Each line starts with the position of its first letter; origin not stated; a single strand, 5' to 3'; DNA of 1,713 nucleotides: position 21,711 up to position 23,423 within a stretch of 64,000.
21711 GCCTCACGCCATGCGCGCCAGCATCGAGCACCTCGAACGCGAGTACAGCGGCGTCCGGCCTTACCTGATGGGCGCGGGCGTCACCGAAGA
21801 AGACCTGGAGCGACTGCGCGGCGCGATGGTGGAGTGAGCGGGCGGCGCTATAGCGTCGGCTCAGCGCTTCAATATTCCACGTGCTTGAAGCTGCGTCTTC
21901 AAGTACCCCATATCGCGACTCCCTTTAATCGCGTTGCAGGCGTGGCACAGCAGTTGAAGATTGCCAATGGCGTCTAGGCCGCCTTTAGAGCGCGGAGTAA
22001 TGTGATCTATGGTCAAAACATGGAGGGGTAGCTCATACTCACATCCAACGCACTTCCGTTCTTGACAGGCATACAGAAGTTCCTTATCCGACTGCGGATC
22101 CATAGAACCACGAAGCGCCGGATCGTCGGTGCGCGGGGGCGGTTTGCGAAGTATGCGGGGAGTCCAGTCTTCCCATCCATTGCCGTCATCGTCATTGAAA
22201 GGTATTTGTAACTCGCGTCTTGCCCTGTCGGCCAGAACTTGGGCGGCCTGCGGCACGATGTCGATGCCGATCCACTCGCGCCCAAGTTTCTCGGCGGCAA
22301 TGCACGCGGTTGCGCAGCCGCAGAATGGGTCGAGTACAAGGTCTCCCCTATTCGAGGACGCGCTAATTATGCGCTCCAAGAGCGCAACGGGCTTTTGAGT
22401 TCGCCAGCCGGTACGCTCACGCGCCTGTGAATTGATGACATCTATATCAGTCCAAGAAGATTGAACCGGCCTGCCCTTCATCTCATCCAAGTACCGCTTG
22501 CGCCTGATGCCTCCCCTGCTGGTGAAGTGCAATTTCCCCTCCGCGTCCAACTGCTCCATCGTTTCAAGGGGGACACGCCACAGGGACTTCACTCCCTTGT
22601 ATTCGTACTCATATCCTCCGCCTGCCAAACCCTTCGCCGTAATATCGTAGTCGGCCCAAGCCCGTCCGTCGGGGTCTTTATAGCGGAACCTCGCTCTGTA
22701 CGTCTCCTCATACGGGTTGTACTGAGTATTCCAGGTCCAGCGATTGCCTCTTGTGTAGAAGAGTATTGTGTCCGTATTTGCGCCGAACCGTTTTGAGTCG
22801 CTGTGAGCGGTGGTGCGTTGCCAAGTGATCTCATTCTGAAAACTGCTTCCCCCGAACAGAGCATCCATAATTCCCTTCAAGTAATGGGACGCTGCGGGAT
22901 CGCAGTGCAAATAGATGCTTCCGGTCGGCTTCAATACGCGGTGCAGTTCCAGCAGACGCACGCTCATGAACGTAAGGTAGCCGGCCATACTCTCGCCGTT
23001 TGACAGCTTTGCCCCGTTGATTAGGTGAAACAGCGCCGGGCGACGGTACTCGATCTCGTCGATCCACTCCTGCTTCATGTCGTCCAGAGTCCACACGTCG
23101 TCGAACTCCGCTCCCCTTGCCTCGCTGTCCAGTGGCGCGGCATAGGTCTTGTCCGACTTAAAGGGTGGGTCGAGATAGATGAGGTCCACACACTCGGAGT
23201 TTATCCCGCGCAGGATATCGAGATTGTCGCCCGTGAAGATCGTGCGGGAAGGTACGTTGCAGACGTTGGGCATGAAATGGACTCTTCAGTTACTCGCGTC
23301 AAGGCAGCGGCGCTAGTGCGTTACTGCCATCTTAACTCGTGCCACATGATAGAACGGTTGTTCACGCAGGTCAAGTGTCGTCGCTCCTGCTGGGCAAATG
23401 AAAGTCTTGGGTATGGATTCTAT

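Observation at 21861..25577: Minus-strand cluster: radical-SAM/HhH DNA-repair-type gene, coupled membrane protein, then a DNA methyltransferase-HNH fusion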

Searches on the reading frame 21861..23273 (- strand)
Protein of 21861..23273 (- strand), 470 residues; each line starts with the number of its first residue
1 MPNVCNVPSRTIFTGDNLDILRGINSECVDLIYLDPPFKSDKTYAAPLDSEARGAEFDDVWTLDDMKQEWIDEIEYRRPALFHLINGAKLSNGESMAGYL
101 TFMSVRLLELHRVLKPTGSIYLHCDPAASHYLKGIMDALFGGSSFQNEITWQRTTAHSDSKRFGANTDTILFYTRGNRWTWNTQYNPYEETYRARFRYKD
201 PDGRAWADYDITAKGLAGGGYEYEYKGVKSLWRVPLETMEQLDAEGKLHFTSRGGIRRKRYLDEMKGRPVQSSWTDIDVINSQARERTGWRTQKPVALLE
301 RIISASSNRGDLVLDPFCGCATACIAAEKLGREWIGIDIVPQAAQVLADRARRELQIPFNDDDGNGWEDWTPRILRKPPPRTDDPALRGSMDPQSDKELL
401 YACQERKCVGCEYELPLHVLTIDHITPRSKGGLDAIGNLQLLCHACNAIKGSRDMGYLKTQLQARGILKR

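Call 3: search_protein_families(library=pfam, proteins=[window:21861-23273:-], max_evalue=0.01)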
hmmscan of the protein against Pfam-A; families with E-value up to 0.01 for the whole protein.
window:21861-23273:- (470 aa): 4 families
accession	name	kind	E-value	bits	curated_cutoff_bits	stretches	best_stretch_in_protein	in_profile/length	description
PF01555.25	N6_N4_Mtase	-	4.3e-44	151.5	26.7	1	29-345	1-217/221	DNA methylase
PF14279.12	HNH_5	-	1.4e-10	41.4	27.5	1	408-453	1-46/56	HNH endonuclease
PF01844.29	HNH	-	2.1e-10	41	21.4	1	408-453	1-47/47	HNH endonuclease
PF13395.12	HNH_4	-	0.0031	17.9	22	1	421-453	19-51/54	HNH endonuclease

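Call 4: search_protein_families(library=ncbifam, proteins=[window:21861-23273:-], max_evalue=0.01)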
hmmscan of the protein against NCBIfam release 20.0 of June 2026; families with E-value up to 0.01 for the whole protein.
window:21861-23273:- (470 aa): 7 families
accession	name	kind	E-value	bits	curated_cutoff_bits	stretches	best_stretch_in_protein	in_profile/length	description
NF008572.0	PRK11524.1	equivalog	9.2e-26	90.6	292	2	290-339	195-244/294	adenine-specific DNA-methyltransferase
NF050803.1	DnaMtaseCcrMCaul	equivalog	8e-22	77.6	830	1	289-355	185-251/350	adenine-specific DNA-methyltransferase CcrM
NF010253.0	PRK13699.1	subfamily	1.4e-14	54.3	244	1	265-350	119-204/226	DNA methyltransferase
NF040563.1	guided_IscB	equivalog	1.8e-10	40.5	175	1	397-459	184-244/314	RNA-guided endonuclease IscB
NF049971.1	CRISPR_Cas9d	exception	4e-09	35.7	375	1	394-453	534-596/986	type II CRISPR RNA-guided endonuclease Cas9d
TIGR01865.2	cas_Csn1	equivalog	0.00037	18.9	100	1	394-453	562-627/1070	type II CRISPR RNA-guided endonuclease Cas9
TIGR01177.1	TIGR01177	hypoth_equivalog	0.00056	19.3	316.55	1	307-340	180-213/330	TIGR01177 family methyltransferase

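Call 24: search_dna_similar(query=window:21861-23273:-, collection=phages, mode=protein, max_rows=20)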
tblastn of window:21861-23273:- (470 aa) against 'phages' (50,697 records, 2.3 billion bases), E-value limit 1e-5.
Records with a match: 238; places in all: 252; records where one place covers at least 80% of the query: 0.
Best place of each record, by identity: <60% 238.
By first word of the organism name: Staphylococcus 49; Campylobacter 36; Brucella 27; Streptomyces 22; Flavobacterium 16; Lactococcus 10; Bacteriophage 8; Pseudoalteromonas 6; Mycobacterium 5; Geobacillus 5; and 27 more.
By host as written in the record: - 30; Staphylococcus aureus 19; Streptomyces lividans JI 1326 15; Campylobacter jejuni NCTC12662 14; Campylobacter jejuni 12; Brucella abortus S19 12; Lactococcus lactis 10; Flavobacterium sp. LMO6 9; and 60 more.
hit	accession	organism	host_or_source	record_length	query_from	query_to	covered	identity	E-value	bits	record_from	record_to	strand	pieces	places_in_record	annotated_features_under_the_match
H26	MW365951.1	Streptomyces phage Hippo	Streptomyces lividans JI 1326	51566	12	352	73%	44.4%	3e-79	274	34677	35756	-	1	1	48: methyltransferase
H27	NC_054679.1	Streptomyces phage Werner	Streptomyces lividans JI 1326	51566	12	352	73%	44.4%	3e-79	274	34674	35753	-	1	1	48: DNA methyltransferase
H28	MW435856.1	Streptomyces phage Werner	Streptomyces lividans JI 1326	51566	12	352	73%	44.4%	3e-79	274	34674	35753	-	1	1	48: methyltransferase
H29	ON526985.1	Streptomyces phage Ejemplo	Streptomyces griseus ATCC 10137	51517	12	352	73%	43.9%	2e-83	286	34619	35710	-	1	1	47: DNA methyltransferase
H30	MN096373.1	Streptomyces phage TuanPN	Streptomyces griseus ATCC 10137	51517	12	352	73%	43.9%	2e-83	286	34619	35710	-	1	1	47: DNA methylase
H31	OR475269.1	Streptomyces phage BarryBee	Streptomyces lividans JI 1326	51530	12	352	73%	43.9%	3e-83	285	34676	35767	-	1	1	51: DNA methyltransferase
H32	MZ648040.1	Streptomyces phage Triste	Streptomyces lividans JI 1326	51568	12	352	73%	43.9%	3e-83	285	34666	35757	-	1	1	49: DNA methylase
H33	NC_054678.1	Streptomyces phage Yasdnil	Streptomyces griseus ATCC 10137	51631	12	352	73%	43.6%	5e-80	276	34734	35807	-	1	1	48: DNA methyltransferase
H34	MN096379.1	Streptomyces phage Yasdnil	Streptomyces griseus ATCC 10137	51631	12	352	73%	43.6%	5e-80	276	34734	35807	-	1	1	48: DNA methylase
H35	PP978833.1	Streptomyces phage Emaanora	Streptomyces lividans JI 1326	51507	12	352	73%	43.3%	8e-80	276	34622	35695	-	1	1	51: DNA methyltransferase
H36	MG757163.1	Streptomyces phage OzzyJ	Streptomyces lividans JI1326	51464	12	352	73%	42.9%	2e-78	272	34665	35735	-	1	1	DNA methylase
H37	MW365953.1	Streptomyces phage Dwayne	Streptomyces lividans JI 1326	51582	12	352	73%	42.9%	4e-73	256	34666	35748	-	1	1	48: DNA methylase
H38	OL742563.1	Streptomyces phage Snorlax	Streptomyces lividans JI 1326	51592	12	352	73%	42.9%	4e-73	256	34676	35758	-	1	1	48: DNA methylase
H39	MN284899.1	Streptomyces phage Whatever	Streptomyces lividans JI 1326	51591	12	352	73%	42.9%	4e-73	256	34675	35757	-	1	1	48: DNA methylase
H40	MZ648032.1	Streptomyces phage Chucky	Streptomyces lividans JI 1326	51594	12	352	73%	42.9%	4e-73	256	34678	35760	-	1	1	48: DNA methylase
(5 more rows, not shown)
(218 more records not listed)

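Call 43: find_homologous_proteins(query=window:21861-23273:-)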
Query window:21861-23273:- (470 aa): 8000 proteins with E <= 0.001 among 8000 candidates; the best 120 are listed.
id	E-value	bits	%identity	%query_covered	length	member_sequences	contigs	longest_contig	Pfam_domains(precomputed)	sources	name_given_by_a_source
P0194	0.0e+0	1062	94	100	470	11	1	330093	PF01844.30,PF14279.13,PF01555.25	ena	-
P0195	0.0e+0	1057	95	100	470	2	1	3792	PF01844.30,PF14279.13,PF01555.25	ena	-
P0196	0.0e+0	1052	94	100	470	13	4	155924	PF01844.30,PF14279.13,PF01555.25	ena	-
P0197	0.0e+0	1028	92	100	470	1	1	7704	PF01844.30,PF14279.13,PF01555.25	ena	-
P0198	1.9e-287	972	86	100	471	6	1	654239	PF01844.30,PF14279.13,PF01555.25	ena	-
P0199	3.3e-282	955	85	100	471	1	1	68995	PF01844.30,PF14279.13,PF01555.25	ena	-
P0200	1.5e-281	952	85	100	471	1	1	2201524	PF01844.30,PF14279.13,PF01555.25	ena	-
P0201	2.1e-281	952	85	100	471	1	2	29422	PF01844.30,PF14279.13,PF01555.25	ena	-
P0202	2.8e-281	951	85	99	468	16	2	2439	PF01844.30,PF14279.13,PF01555.25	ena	-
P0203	3.5e-281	951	85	99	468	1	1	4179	PF01844.30,PF14279.13,PF01555.25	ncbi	-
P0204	4.0e-281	951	85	100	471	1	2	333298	PF01844.30,PF14279.13,PF01555.25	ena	-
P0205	4.7e-281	951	85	100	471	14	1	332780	PF01844.30,PF14279.13,PF01555.25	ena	-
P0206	5.4e-281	951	85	100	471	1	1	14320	PF01844.30,PF14279.13,PF01555.25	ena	-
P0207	1.3e-280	949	85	99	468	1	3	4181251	PF01844.30,PF14279.13,PF01555.25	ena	-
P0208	5.7e-280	947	84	100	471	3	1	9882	PF01844.30,PF14279.13,PF01555.25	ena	-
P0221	9.2e-214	729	68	100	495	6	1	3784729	PF01844.30,PF14279.13,PF01555.25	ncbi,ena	-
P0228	1.2e-200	685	64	100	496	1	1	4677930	PF01844.30,PF14279.13,PF01555.25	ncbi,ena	-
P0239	1.9e-198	678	63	100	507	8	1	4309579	PF13395.13,PF01844.30,PF14279.13,PF01555.25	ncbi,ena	-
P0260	3.2e-194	664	63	100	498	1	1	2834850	PF13395.13,PF01844.30,PF14279.13,PF01555.25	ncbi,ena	-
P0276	1.7e-191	655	61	99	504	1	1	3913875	PF01844.30,PF14279.13,PF01555.25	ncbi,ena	-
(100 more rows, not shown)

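Call 46: find_encoding_contigs(protein=P0239, flank=6000, max_places=2)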
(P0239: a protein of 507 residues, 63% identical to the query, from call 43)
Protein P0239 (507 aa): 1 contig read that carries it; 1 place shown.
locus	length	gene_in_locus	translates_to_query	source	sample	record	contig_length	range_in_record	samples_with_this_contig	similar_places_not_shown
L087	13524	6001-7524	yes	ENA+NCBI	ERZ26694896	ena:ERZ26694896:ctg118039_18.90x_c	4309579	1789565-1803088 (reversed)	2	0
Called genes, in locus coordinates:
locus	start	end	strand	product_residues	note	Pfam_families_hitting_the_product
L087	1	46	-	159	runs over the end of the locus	-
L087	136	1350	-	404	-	PF13546:DDE_5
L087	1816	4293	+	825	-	PF00403:HMA, PF00122:E1-E2_ATPase, PF00702:Hydrolase, PF08282:Hydrolase_3 (faint)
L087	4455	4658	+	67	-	PF04945:YHS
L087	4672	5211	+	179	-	PF13442:Cytochrome_CBB3, PF00034:Cytochrom_C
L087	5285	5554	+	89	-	-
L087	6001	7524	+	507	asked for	PF01555:N6_N4_Mtase, PF01844:HNH, PF13395:HNH_4 (faint), PF14279:HNH_5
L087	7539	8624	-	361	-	PF14486:DUF4432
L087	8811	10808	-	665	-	PF20091:Abhydrolase_10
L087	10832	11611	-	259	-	PF07314:Lit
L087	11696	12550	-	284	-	-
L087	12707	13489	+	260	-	PF01503:PRA-PH (faint), PF03819:MazG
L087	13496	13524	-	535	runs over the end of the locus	PF05977:MFS_3, PF07690:MFS_1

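Call 47: find_encoding_contigs(protein=P0228, flank=6000, max_places=2)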
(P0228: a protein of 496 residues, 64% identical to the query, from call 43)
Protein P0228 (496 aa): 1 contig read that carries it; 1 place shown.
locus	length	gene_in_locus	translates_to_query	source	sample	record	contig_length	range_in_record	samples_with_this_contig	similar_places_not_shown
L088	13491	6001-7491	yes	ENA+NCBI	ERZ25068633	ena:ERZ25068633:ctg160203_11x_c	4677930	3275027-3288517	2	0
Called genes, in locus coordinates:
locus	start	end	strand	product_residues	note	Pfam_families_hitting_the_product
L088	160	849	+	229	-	PF05685:Uma2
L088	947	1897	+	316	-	PF00296:Bac_luciferase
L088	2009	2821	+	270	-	PF02627:CMD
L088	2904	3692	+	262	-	PF12146:Hydrolase_4, PF00561:Abhydrolase_1, PF12697:Abhydrolase_6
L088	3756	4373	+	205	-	PF04982:TM_HPP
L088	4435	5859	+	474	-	PF03972:MmgE_PrpD_N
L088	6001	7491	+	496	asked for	PF01555:N6_N4_Mtase, PF01844:HNH, PF14279:HNH_5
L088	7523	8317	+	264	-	PF00106:adh_short, PF08659:KR, PF13561:adh_short_C2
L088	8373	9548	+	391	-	-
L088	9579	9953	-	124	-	PF05942:PaREP1 (weak)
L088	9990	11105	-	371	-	PF12698:ABC2_membrane_3, PF01061:ABC2_membrane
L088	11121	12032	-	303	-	PF00005:ABC_tran, PF13604:AAA_30 (faint), PF13304:AAA_21, PF13732:DrrA1-3_C (weak)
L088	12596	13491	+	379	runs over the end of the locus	PF01497:Peripla_BP_2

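Call 48: find_encoding_contigs(protein=P0200, flank=6000, max_places=2)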
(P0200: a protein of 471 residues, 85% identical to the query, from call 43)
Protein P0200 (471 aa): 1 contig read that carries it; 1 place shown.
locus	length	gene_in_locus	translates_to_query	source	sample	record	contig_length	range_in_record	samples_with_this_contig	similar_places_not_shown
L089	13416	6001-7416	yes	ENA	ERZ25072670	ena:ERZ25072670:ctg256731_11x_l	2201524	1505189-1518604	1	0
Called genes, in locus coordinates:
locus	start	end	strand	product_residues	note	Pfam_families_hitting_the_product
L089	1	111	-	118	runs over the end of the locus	PF13650:Asp_protease_2 (weak), PF13975:gag-asp_proteas (weak)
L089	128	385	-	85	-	-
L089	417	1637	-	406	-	PF00083:Sugar_tr (faint), PF07690:MFS_1, PF12832:MFS_1_like, PF07690:MFS_1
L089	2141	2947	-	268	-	PF00106:adh_short, PF08659:KR, PF13561:adh_short_C2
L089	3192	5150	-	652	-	PF04932:Wzy_C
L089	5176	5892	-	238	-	PF27998:ArabinogalactanP (weak), PF00578:AhpC-TSA, PF08534:Redoxin, PF00085:Thioredoxin, PF13098:Thioredoxin_2, PF13905:Thioredoxin_8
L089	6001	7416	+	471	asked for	PF01555:N6_N4_Mtase, PF01844:HNH, PF14279:HNH_5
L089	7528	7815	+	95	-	PF15919:HicB_lk_antitox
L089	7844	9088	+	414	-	PF00805:Pentapeptide, PF13576:Pentapeptide_3 (faint), PF00805:Pentapeptide, PF13599:Pentapeptide_4 (weak), PF00805:Pentapeptide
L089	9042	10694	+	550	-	-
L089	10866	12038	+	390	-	PF00278:Orn_DAP_Arg_deC, PF02784:Orn_Arg_deC_N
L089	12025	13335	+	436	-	PF11805:DUF3326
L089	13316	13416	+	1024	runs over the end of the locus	PF07517:SecA_DEAD, PF00270:DEAD (weak), PF01043:SecA_PP_bind, PF21090:P-loop_SecA, PF07516:SecA_SW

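Call 53: find_related_loci(query=A2, collection=metagenome_contigs, flank=3000)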
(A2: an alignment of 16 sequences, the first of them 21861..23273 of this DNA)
Query A2 (470 aa) in metagenome_contigs; peptide patterns used: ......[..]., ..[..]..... (x = any residue, [..] = any of these).
600 stretches matched a pattern (row limit reached: there are more); 577 encode a relative of the query (tblastn E <= 1e-3); the best 80 are kept; 80 distinct loci.
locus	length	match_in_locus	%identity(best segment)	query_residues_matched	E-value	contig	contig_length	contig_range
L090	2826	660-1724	59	7-352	3e-140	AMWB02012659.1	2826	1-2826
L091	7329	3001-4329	45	5-456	8e-125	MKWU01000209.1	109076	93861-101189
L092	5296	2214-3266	55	11-352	5e-125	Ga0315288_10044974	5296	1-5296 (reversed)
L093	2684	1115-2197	56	7-350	3e-128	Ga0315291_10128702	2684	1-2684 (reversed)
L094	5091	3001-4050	56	12-350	3e-121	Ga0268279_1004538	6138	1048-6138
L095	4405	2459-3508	54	12-353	4e-119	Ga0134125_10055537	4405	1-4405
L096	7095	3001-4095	52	11-353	8e-116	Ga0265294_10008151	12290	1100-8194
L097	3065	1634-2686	53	11-352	2e-119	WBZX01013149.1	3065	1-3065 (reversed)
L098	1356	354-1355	56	11-335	2e-125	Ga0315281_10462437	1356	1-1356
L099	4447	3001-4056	52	7-350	6e-115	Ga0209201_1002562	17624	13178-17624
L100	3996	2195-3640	40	7-464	5e-114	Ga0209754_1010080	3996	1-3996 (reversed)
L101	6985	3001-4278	43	11-465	3e-112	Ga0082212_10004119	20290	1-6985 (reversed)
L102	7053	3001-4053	51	12-352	3e-107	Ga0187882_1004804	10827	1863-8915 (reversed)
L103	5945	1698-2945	42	9-461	8e-106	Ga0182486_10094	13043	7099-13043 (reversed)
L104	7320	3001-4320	44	6-465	2e-105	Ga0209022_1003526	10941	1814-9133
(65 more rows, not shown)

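Call 54: find_related_loci(query=A2, collection=viral_contigs, flank=5000)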
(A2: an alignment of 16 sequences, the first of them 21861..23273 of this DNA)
Query A2 (470 aa) in viral_contigs; peptide patterns used: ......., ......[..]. (x = any residue, [..] = any of these).
387 stretches matched a pattern; 374 encode a relative of the query (tblastn E <= 1e-3); the best 80 are kept; 80 distinct loci.
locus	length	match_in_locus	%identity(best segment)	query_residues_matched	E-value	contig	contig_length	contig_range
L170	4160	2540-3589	56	12-350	1e-122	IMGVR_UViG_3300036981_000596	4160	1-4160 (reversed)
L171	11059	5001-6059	49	9-352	8e-109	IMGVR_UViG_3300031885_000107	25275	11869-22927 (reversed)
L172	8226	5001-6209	42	6-463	4e-109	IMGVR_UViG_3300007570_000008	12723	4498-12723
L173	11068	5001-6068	49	7-352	1e-107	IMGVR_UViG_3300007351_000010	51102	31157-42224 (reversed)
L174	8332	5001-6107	49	11-378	3e-107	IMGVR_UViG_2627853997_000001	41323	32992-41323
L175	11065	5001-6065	47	6-350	2e-106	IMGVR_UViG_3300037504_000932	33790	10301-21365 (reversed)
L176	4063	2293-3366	48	5-352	2e-105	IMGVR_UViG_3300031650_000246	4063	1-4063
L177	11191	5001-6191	41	7-467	4e-104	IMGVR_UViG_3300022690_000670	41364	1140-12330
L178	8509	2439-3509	48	3-350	9e-102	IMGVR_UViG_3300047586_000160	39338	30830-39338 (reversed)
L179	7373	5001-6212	40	6-467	1e-99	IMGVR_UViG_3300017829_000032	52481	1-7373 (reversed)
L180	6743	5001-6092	46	9-355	1e-98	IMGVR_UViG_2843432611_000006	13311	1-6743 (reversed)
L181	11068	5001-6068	49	11-358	1e-98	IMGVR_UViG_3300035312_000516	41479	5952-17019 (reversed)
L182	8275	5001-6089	47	11-352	1e-97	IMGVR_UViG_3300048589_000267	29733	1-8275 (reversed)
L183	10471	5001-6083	48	12-357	2e-97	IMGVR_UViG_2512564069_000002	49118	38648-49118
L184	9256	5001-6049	53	12-350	1e-101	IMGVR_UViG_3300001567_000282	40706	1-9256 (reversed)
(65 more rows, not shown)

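Call 55: find_encoding_contigs(protein=P0221, flank=5000, max_places=2)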
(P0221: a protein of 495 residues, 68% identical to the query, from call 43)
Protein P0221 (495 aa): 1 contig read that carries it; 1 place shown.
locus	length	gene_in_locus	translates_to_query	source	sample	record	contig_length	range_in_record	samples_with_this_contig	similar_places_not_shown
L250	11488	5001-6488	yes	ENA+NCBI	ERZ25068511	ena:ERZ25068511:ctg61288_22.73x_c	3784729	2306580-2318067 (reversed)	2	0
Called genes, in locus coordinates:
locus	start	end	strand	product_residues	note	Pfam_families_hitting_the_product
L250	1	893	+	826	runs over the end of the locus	PF00403:HMA, PF00122:E1-E2_ATPase, PF00702:Hydrolase, PF08282:Hydrolase_3 (faint)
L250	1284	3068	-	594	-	PF03600:CitMHS, PF02080:TrkA_C, PF00939:Na_sulph_symp, PF03600:CitMHS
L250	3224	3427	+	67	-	PF04945:YHS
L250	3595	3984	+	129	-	PF00034:Cytochrom_C, PF13442:Cytochrome_CBB3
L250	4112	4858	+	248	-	PF05685:Uma2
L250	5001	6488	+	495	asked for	PF01555:N6_N4_Mtase, PF01844:HNH, PF14279:HNH_5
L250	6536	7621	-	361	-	PF14486:DUF4432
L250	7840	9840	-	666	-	PF20091:Abhydrolase_10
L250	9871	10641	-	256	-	PF07314:Lit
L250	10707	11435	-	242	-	-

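Call 56: find_encoding_contigs(protein=P0260, flank=5000, max_places=2)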
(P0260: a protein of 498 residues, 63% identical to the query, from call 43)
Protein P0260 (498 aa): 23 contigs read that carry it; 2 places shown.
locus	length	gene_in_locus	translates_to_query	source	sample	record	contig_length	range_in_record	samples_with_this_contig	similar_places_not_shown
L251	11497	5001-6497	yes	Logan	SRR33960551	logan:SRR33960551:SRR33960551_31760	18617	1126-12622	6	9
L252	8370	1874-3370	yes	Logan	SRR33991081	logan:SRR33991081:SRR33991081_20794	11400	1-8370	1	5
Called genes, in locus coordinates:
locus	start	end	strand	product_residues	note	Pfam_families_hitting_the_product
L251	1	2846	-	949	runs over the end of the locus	PF00929:RNase_T, PF13482:RNase_H_2 (weak), PF00270:DEAD (weak), PF04851:ResIII (faint), PF13307:Helicase_C_2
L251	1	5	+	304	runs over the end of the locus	PF07934:OGG_N, PF00730:HhH-GPD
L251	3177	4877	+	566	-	PF02776:TPP_enzyme_N, PF00205:TPP_enzyme_M, PF02775:TPP_enzyme_C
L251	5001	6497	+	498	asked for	PF01555:N6_N4_Mtase, PF13395:HNH_4 (faint), PF01844:HNH, PF14279:HNH_5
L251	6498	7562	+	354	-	PF00296:Bac_luciferase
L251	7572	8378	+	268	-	PF01909:NTP_transf_2 (weak), PF18765:Polbeta, PF05168:HEPN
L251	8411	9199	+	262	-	PF10370:Rv2993c-like_N, PF01557:FAA_hydrolase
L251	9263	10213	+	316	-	PF02126:PTE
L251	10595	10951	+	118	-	PF00903:Glyoxalase, PF12681:Glyoxalase_2, PF18029:Glyoxalase_6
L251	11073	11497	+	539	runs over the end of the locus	PF03235:GmrSD_N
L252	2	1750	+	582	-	?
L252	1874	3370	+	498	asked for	PF01555:N6_N4_Mtase, PF13395:HNH_4 (faint), PF01844:HNH, PF14279:HNH_5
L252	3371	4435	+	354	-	PF00296:Bac_luciferase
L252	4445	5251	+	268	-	PF01909:NTP_transf_2 (weak), PF18765:Polbeta, PF05168:HEPN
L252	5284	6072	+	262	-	PF10370:Rv2993c-like_N, PF01557:FAA_hydrolase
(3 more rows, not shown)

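Call 57: find_encoding_contigs(protein=P0276, flank=5000, max_places=2)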
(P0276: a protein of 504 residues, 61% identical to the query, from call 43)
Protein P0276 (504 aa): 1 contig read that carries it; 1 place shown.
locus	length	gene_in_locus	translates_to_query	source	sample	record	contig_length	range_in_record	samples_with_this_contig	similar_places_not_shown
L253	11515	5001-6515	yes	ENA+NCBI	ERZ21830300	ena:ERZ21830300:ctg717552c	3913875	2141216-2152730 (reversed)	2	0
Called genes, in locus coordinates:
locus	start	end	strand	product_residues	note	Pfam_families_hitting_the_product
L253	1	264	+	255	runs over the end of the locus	PF00106:adh_short, PF08659:KR, PF13561:adh_short_C2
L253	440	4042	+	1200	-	PF12770:CHAT (faint), PF00515:TPR_1 (faint), PF07719:TPR_2 (faint), PF13374:TPR_10 (faint), PF24885:TPR_NPHP3 (faint), PF13424:TPR_12, PF17874:TPR_MalT (weak), PF13424:TPR_12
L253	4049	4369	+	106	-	-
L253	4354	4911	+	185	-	PF10049:DUF2283 (faint)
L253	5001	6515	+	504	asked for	PF01555:N6_N4_Mtase, PF01844:HNH, PF14279:HNH_5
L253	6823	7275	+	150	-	-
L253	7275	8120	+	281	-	PF00296:Bac_luciferase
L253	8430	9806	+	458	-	PF03972:MmgE_PrpD_N, PF19305:MmgE_PrpD_C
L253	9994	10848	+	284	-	PF13369:Transglut_core2, PF13371:TPR_9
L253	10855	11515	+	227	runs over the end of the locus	PF07638:Sigma70_ECF, PF04542:Sigma70_r2, PF08281:Sigma70_r4_2, PF04545:Sigma70_r4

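Call 59: search_protein_families(library=padloc, proteins=[window:21861-23273:-], max_evalue=0.001)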
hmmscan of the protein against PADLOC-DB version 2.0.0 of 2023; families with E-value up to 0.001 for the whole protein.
window:21861-23273:- (470 aa): 70 families (the best 25 are shown)
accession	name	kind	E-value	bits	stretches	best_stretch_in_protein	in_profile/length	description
PDLC03339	MTase_II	-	6.1e-58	194.5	3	259-350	180-270/399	Type II methyltransferase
PDLC03354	MTase_II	-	9.9e-56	187.5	1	98-352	128-383/425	Type II methyltransferase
PDLC03300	MTase_II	-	3.5e-45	152.4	2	10-183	12-171/302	Type II methyltransferase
PDLC03371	MTase_II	-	7.6e-38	128.5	1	10-352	11-253/260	Type II methyltransferase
PDLC03638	MTase_III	-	3e-34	116.4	1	97-351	429-677/816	Type III methyltransferase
PDLC03299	MTase_II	-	5.3e-34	116.1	3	281-345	187-251/296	Type II methyltransferase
PDLC03644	MTase_III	-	2.3e-33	113.8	1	12-355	41-397/542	Type III methyltransferase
PDLC03636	MTase_III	-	6.8e-32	109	2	99-205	96-200/575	Type III methyltransferase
PDLC03641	MTase_III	-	7.2e-29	98.8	1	12-330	107-431/657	Type III methyltransferase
PDLC03633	MTase_III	-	1.4e-27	94.7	2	287-350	289-352/616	Type III methyltransferase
PDLC03238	MTase_II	-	1.2e-26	91.7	2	254-341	272-355/428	Type II methyltransferase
PDLC03634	MTase_III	-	2e-26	91.1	1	13-324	98-423/621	Type III methyltransferase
PDLC03635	MTase_III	-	8.5e-26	88.8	2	97-206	266-380/708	Type III methyltransferase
PDLC03216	MTase_II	-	1.1e-23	81.8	2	290-353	194-257/364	Type II methyltransferase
PDLC03265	MTase_II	-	6.4e-22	76.4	1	98-345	72-322/333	Type II methyltransferase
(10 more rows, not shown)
